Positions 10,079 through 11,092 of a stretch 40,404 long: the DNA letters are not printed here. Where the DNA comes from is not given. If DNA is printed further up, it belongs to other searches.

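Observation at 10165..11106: Self-promoted zinc-ribbon plus DUF4145 (HEPN-like) gene inserted antisense in the replication module and convergent with a hidden small ORF: candidate Abi/exclusion system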

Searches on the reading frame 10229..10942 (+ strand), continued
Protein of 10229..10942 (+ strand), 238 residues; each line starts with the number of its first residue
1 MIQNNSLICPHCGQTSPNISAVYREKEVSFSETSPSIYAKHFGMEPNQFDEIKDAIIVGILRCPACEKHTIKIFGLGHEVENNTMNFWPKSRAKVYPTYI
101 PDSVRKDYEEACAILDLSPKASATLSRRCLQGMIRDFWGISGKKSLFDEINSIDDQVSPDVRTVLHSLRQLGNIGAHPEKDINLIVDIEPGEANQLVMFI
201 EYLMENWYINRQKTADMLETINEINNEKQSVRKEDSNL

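Call 41: find_related_loci(query=window:10229-10942:+, collection=viral_contigs, flank=3000)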
Query window:10229-10942:+ (238 aa) in viral_contigs; peptide patterns used: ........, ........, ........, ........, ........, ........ (x = any residue, [..] = any of these).
161 stretches matched a pattern; 158 encode a relative of the query (tblastn E <= 1e-3); the best 80 are kept; 80 distinct loci.
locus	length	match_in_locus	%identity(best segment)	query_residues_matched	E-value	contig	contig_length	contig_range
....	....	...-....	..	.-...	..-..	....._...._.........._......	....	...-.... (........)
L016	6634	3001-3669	52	1-233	1e-73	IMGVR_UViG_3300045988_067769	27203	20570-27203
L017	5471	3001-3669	52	1-233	2e-73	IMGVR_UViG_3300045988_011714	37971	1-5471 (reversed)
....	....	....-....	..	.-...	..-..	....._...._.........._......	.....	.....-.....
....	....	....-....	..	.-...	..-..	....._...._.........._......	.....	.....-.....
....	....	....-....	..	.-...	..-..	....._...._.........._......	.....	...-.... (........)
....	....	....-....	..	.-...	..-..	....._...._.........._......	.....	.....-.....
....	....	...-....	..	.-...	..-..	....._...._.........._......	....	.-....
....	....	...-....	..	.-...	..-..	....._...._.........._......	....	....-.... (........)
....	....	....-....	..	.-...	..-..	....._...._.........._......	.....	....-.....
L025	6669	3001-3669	52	1-233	6e-73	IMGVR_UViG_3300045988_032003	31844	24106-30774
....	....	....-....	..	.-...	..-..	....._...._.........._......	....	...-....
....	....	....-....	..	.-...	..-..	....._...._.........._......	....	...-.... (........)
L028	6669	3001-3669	52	1-233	9e-73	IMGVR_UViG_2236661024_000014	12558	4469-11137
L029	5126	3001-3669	50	1-233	2e-72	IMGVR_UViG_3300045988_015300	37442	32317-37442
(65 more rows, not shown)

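Call 63: predict_structure(alignment_id=A3)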
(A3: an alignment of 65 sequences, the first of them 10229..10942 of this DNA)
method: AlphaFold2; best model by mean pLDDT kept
length: 238 residues; sequences in the alignment: 65
mean_pLDDT: 87.7   pTM: 0.67
mean pLDDT of the five models: 87.7, 87.6, 86.8, 86.7, 84.1
residues with pLDDT >= 90: 149; 70-90: 69; 50-70: 8; < 50: 12
segments of 3 or more residues with pLDDT < 50: 175-184
pLDDT, mean of each block of 10 residues (from residue 1): 72 88 95 94 94 97 93 95 85 85 95 89 91 94 86 93 86 50 63 90 96 95 96 81
secondary structure, 60 per line:
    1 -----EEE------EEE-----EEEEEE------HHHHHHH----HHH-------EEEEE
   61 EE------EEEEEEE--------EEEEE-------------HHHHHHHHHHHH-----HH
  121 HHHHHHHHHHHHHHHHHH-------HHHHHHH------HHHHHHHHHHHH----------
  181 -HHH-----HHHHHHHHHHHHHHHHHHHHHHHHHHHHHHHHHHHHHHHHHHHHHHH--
elements in order: E6-8 E15-17 E23-28 H35-41 E56-62 E69-75 E84-88 H102-113 H119-138 H146-152 H159-170 H190-236

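Call 71: fold_search(model_id=the predicted structure, library=pdb)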
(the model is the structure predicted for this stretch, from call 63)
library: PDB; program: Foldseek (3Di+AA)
matches with E <= 10: 241; with E <= 0.001: 0
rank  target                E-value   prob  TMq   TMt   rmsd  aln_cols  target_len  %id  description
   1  9zuz_D                4.0e-01  0.18  0.18  0.13  13.0       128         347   12  Translation Initiation Factor eIF-2B complex with the Isohexide Diamine GSK735 (released 2026-03-04)
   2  6tjp_A                4.4e-01  0.04  0.14  0.09  21.2       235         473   11  Crystal structure of T7 bacteriophage portal protein, 13mer, closed valve - P212121 (released 2020-12-16)
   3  6qwp_A                4.7e-01  0.04  0.13  0.09  21.6       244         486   11  Crystal structure of T7 bacteriophage portal protein, 13mer, closed valve (released 2019-09-04)
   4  9jz0_B                6.0e-01  0.04  0.14  0.09  21.7       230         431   11  portal-tail complex of DNA-ejected T7 (released 2024-12-11)
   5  6r21_A                6.7e-01  0.03  0.13  0.09  21.5       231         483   12  Cryo-EM structure of T7 bacteriophage fiberless tail complex (released 2019-09-04)
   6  4gq2_M                8.0e-01  0.04  0.15  0.06  17.6       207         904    8  S. pombe Nup120-Nup37 complex (released 2012-10-03)
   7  7ey6_A                8.0e-01  0.03  0.13  0.10  19.0       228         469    8  The portal protein (GP8) of bacteriophage T7 (released 2021-09-22)
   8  9jyz_j                9.1e-01  0.03  0.13  0.08  21.1       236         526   11  portal-tail complex of mature T7 (released 2024-12-11)
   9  7wmp_a                9.1e-01  0.02  0.13  0.07  23.7       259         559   11  Tail structure of Helicobacter pylori bacteriophage KHP30 (released 2023-03-01)
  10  9jz0_A                1.0e+00  0.02  0.12  0.08  20.8       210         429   12  portal-tail complex of DNA-ejected T7 (released 2024-12-11)
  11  8x5i_D                1.1e+00  0.02  0.13  0.06  18.9       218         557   11  Structure of ATP/Mg2+ bound Gabija GajA (released 2024-02-28)
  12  8x5i_B                1.2e+00  0.03  0.13  0.07  17.3       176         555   14  Structure of ATP/Mg2+ bound Gabija GajA (released 2024-02-28)
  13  7l70_F                1.3e+00  0.08  0.16  0.12  15.0       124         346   16  The eukaryotic translation initiation factor 2B from Homo sapiens in its apo form (released 2021-03-24)
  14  3nvo_A                1.3e+00  0.06  0.16  0.17  15.5       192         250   16  The Soluble Domain Structure of the ZntB Zn2+ Efflux System (released 2011-03-23)
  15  3tho_A                1.3e+00  0.02  0.10  0.08  16.9       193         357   14  Crystal structure of Mre11:Rad50 in its ATP/ADP bound state (released 2011-10-12)
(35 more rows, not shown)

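Call 77: search_protein_families(library=ncbifam, proteins=[window:10229-10942:+, L001:4663-4872:-], max_evalue=1)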
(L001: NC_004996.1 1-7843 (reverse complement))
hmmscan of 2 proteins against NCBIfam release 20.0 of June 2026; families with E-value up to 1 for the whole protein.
window:10229-10942:+ (238 aa): 2 families
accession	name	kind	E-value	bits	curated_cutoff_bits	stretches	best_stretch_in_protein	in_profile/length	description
NF038384.1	zinc_YnfU_fam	subfamily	0.012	15.1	36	1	3-14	35-46/52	YnfU family zinc-binding protein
TIGR02605.1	CxxC_CxxC_SSSS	subfamily_domain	0.097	12.8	31.3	0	6-16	26-36/52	FmdB family zinc ribbon protein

L001:4663-4872:- (70 aa): 0 families
